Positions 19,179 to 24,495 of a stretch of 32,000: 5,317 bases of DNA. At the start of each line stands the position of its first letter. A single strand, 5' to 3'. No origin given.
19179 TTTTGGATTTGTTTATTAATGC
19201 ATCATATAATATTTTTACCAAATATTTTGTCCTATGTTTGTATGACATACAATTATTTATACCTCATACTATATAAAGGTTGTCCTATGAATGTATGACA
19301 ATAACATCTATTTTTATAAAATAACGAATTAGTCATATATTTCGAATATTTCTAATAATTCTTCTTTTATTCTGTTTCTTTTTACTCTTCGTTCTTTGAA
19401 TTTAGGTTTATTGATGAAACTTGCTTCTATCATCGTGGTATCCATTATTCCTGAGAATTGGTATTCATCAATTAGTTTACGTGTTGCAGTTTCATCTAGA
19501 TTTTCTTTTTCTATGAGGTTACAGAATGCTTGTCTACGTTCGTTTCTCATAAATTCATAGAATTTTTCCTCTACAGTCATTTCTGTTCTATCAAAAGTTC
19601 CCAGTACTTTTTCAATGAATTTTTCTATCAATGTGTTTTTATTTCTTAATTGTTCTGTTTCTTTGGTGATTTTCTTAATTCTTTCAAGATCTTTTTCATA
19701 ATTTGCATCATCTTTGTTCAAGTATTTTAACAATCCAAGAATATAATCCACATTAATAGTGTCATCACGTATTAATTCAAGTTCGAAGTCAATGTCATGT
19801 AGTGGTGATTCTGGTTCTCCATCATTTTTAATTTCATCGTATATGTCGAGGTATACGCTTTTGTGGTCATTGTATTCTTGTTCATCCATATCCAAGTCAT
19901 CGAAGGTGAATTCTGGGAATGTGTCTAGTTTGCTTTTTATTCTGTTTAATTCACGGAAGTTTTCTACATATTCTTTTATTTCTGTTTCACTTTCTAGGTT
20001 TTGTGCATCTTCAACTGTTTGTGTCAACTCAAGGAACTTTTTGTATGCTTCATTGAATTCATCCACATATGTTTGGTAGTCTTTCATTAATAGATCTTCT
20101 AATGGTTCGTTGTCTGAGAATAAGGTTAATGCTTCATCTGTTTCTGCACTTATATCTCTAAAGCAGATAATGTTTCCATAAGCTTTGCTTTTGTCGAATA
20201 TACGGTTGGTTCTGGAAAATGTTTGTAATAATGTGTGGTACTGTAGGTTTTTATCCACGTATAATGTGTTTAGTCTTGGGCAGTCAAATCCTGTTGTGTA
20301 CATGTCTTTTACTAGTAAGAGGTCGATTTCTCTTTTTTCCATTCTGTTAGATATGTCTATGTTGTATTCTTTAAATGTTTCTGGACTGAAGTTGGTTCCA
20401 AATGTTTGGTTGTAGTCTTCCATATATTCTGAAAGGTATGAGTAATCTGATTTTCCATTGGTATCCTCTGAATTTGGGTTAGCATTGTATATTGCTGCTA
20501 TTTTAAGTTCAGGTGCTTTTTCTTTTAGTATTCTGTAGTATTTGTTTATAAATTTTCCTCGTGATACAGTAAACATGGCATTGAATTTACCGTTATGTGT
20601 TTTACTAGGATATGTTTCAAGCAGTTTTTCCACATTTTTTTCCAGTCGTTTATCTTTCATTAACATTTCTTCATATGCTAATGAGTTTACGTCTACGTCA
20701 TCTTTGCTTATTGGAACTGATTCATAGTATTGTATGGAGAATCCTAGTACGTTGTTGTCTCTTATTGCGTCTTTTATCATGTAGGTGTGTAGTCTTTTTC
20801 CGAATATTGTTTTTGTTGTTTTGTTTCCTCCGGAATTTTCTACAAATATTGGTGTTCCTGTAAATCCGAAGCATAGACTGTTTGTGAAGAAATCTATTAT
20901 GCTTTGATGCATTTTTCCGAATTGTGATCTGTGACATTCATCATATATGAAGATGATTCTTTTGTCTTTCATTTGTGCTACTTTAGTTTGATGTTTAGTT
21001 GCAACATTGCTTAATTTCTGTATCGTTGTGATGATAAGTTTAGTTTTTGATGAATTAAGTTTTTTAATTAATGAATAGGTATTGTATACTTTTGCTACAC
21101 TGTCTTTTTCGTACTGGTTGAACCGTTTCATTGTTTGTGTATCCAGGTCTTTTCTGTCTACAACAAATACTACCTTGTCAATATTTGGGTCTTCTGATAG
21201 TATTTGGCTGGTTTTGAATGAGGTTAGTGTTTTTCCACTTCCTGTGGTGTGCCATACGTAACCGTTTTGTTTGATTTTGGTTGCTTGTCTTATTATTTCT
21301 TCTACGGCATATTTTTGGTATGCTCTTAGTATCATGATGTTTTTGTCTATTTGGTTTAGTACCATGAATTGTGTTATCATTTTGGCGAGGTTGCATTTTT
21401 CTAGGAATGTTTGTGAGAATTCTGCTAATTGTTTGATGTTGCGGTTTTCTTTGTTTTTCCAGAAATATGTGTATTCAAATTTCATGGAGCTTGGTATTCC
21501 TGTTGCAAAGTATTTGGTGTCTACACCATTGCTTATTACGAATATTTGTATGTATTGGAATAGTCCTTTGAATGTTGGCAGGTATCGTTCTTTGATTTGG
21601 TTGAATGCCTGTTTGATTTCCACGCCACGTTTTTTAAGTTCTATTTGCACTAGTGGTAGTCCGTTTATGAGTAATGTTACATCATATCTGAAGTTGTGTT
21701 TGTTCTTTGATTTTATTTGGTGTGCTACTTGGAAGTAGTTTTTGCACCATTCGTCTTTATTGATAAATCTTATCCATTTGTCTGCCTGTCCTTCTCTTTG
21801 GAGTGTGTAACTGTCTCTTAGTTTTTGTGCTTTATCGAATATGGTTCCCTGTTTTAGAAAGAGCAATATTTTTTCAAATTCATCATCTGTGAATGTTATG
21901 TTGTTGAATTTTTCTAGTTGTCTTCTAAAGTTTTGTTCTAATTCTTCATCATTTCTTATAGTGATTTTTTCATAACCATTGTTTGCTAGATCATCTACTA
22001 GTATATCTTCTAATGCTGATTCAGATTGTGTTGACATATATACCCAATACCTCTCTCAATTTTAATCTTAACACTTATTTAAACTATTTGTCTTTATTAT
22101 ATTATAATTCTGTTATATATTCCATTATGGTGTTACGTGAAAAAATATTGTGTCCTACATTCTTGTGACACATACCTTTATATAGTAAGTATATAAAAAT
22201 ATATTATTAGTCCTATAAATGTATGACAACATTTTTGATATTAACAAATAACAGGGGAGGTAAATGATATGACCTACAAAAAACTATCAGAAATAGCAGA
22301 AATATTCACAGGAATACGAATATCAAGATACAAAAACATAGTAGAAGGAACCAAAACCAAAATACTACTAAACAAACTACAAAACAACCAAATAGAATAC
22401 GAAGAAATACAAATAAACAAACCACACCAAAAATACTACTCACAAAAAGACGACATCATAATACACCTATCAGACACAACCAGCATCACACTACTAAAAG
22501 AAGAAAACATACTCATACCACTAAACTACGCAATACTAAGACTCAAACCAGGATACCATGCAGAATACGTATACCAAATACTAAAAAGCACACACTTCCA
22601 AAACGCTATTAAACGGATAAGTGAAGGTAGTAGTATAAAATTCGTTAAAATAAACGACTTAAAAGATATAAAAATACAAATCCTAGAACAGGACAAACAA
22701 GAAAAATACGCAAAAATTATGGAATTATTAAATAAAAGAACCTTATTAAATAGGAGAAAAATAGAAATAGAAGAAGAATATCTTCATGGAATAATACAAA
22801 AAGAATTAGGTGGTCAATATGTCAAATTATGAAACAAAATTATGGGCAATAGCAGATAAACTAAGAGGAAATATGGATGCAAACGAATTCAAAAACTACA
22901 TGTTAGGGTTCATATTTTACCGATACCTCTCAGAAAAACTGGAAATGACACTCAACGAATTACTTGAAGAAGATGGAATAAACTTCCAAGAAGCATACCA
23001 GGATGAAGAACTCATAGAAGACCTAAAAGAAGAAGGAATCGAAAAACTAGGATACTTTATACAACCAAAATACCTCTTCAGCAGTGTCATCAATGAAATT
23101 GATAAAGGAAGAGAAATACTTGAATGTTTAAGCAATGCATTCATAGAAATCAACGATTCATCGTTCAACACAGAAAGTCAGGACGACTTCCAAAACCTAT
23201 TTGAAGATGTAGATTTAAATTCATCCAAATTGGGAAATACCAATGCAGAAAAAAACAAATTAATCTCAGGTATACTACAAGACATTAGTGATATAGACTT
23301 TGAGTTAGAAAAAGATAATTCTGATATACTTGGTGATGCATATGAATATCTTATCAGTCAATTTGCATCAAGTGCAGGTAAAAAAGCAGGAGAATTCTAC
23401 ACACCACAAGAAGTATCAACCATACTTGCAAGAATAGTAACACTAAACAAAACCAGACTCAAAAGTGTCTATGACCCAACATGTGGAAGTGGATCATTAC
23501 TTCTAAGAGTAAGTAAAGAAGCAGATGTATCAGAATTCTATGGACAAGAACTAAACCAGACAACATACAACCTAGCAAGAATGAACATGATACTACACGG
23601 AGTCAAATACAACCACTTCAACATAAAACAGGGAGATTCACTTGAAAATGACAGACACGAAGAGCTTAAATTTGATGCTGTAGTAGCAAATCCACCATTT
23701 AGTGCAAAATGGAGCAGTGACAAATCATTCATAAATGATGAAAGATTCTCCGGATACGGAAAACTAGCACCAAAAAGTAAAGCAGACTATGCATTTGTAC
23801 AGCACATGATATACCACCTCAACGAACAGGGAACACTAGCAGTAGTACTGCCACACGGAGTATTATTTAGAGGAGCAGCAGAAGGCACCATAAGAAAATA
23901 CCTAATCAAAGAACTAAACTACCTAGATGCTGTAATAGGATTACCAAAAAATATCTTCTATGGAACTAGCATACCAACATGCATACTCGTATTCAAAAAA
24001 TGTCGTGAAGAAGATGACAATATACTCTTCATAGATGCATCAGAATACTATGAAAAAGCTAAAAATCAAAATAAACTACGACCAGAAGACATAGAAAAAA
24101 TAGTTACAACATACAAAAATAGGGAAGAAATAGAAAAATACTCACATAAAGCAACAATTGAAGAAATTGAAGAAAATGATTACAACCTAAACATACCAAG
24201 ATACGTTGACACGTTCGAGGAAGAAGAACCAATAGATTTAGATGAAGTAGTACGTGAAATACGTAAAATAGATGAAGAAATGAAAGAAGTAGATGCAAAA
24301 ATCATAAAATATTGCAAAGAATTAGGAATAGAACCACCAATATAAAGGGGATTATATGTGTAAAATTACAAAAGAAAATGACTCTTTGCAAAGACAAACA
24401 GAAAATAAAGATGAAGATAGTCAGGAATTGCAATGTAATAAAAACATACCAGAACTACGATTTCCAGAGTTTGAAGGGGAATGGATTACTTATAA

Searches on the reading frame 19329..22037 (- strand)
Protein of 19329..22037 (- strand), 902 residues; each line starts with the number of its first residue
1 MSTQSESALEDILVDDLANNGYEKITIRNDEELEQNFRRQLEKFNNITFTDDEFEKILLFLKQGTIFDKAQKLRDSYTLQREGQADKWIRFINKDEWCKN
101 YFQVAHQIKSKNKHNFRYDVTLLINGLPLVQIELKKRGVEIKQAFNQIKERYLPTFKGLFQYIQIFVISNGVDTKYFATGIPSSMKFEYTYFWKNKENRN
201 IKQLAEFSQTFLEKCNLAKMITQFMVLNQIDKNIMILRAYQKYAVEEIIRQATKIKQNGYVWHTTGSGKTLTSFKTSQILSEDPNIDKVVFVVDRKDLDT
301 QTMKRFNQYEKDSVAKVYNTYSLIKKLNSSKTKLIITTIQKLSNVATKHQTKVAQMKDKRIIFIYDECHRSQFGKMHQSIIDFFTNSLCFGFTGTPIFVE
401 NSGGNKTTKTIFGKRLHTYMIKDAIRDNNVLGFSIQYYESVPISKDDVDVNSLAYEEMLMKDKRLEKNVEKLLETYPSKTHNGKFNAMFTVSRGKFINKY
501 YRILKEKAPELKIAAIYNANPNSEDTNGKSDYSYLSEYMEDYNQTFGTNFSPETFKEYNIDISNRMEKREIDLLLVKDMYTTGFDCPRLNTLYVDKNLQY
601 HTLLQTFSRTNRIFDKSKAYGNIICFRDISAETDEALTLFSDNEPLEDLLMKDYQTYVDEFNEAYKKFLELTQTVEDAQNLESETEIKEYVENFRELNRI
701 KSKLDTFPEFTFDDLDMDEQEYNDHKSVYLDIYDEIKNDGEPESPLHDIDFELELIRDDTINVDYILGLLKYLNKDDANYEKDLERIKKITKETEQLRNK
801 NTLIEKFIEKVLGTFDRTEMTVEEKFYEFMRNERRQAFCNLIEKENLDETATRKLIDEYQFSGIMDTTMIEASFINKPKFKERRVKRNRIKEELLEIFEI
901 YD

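Call 3: search_protein_families(library=pfam, proteins=[window:19329-22037:-], max_evalue=0.01)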
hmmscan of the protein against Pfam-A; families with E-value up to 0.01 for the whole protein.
window:19329-22037:- (902 aa): 7 families
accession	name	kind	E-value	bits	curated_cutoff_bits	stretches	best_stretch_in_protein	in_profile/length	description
PF12008.13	EcoR124_C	-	5.6e-62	210.1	23.1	1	649-899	1-258/260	Type I restriction and modification enzyme - subunit R C terminal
PF18766.7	SWI2_SNF2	-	6.5e-59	199.7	26.7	1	240-441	1-194/221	SWI2/SNF2 ATPase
PF22679.2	T1R_D3-like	-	1.7e-46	159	27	1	484-628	2-158/158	Type I restriction enzyme subunit R domain 3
PF04851.21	ResIII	-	1.8e-37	129.3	22.5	1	235-397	2-163/164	Type III restriction enzyme, res subunit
PF04313.20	HSDR_N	-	1.5e-36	126.6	25.1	1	4-179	2-192/198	Type I restriction enzyme R protein N terminus (HSDR_N)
PF13588.12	HSDR_N_2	-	0.0005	20.6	25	1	91-178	13-95/110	Type I restriction enzyme R protein N terminus (HSDR_N)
PF00176.29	SNF2-rel_dom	-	0.0025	17.4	24.9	1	240-397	1-164/290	SNF2-related domain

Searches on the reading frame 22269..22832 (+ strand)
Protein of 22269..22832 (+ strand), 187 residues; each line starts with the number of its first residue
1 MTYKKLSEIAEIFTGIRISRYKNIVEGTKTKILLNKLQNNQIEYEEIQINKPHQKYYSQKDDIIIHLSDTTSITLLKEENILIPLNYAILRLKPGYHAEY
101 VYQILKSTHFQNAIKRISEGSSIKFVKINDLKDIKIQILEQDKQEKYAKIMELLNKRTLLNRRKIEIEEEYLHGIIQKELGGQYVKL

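Call 3: search_protein_families(library=pfam, proteins=[window:22269-22832:+], max_evalue=0.01)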
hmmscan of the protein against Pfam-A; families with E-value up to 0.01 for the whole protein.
window:22269-22832:+ (187 aa): 2 families
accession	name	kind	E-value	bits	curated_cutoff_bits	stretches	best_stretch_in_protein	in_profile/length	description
PF01420.25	Methylase_S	-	4.5e-07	30.7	22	1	3-168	6-167/168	Type I restriction modification DNA specificity domain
PF22105.2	DUF6943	-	0.0051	17.4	27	1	98-156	46-106/131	Family of unknown function (DUF6943)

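Call 37: search_protein_families(library=ncbifam, proteins=[window:22269-22832:+], max_evalue=0.1)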
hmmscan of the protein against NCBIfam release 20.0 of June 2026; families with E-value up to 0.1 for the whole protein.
window:22269-22832:+ (187 aa): 2 families
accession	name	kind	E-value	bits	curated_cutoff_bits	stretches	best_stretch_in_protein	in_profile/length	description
NF047740.1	antiphage_MADS5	equivalog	7e-09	35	400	1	3-151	274-435/461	methylation-associated defense system restriction endonuclease subunit S MAD5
NF007278.0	PRK09737.1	equivalog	2.7e-05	23.2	662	1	5-145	14-165/461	type I restriction-modification system specificity subunit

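Call 71: search_protein_families(library=padloc, proteins=[window:22269-22832:+], max_evalue=0.001)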
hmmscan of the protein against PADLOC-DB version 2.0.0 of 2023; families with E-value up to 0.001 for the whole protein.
window:22269-22832:+ (187 aa): 50 families (the best 25 are shown)
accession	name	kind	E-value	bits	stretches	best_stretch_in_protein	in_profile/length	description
PDLC03087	Specificity_I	-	1e-13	49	1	3-182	17-208/418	Type I specificity subunit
PDLC03068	Specificity_I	-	3.8e-13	47.4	1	2-163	5-174/403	Type I specificity subunit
PDLC03168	Specificity_I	-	1.6e-12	45.7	1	4-163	8-174/459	Type I specificity subunit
PDLC03178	Specificity_I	-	5.5e-12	43.8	1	4-178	23-196/411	Type I specificity subunit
PDLC03098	Specificity_I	-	1.7e-11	42.1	1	4-155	253-407/443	Type I specificity subunit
PDLC03078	Specificity_I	-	7.9e-11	40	1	4-178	231-416/419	Type I specificity subunit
PDLC03089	Specificity_I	-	1.9e-10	38.5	1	4-163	8-177/446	Type I specificity subunit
PDLC03185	Specificity_I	-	9.2e-10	36.3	1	3-149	222-376/408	Type I specificity subunit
PDLC03100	Specificity_I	-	1.3e-09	36.1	1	4-170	199-378/392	Type I specificity subunit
PDLC03154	Specificity_I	-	4e-09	34.5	1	4-160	7-170/406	Type I specificity subunit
PDLC03066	Specificity_I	-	4.2e-09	33.7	1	4-164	255-412/441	Type I specificity subunit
PDLC04137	mad5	-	5.2e-09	33.8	1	4-177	216-391/392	mads_5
PDLC03092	Specificity_I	-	6.5e-09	33.6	1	89-171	96-177/397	Type I specificity subunit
PDLC03105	Specificity_I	-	6.9e-09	33.7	1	40-150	66-179/448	Type I specificity subunit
PDLC03086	Specificity_I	-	8.9e-09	32.8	1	33-163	42-182/458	Type I specificity subunit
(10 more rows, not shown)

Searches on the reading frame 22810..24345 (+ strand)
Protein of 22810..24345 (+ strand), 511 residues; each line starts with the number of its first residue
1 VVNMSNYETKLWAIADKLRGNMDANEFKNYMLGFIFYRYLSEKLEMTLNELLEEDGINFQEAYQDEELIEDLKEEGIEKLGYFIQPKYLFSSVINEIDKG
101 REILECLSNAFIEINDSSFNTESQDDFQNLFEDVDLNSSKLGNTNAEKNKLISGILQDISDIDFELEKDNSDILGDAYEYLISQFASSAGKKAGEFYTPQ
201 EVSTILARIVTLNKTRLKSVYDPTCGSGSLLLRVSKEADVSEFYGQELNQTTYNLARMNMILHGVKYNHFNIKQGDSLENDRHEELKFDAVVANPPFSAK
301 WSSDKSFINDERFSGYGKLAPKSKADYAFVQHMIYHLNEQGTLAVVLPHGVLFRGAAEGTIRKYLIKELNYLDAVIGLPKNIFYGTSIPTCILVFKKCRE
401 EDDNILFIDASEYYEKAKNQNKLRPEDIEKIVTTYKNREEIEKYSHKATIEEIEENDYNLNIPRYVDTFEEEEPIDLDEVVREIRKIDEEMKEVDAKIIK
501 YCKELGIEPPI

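Call 3: search_protein_families(library=pfam, proteins=[window:22810-24345:+], max_evalue=0.01)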
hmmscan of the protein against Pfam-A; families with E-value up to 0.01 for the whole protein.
window:22810-24345:+ (511 aa): 8 families
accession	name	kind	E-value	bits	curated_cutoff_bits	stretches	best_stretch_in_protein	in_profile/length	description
PF02384.22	N6_Mtase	-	9.5e-119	396.8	20.4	1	171-473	3-310/311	N-6 DNA Methylase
PF12161.14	HsdM_N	-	4.9e-24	85.9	24.5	1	8-159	2-135/135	HsdM N-terminal domain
PF07669.17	Eco57I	-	2.6e-08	34.6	25.3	1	269-369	49-157/171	Eco57I restriction-modification methylase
PF05175.20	MTS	-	6.5e-08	32.8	23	1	211-304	26-115/170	Methyltransferase small domain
PF01170.24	UPF0020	-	0.00074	19.7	22.3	0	218-306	30-140/197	RMKL-like, methyltransferase domain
PF13847.12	Methyltransf_31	-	0.0014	18.7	27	1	218-297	5-84/145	Methyltransferase domain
PF11599.14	AviRa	-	0.0019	18.1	25.7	1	205-262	38-99/232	RRNA methyltransferase AviRa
PF13649.12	Methyltransf_25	-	0.0039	18.3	27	0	220-299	1-76/97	Methyltransferase domain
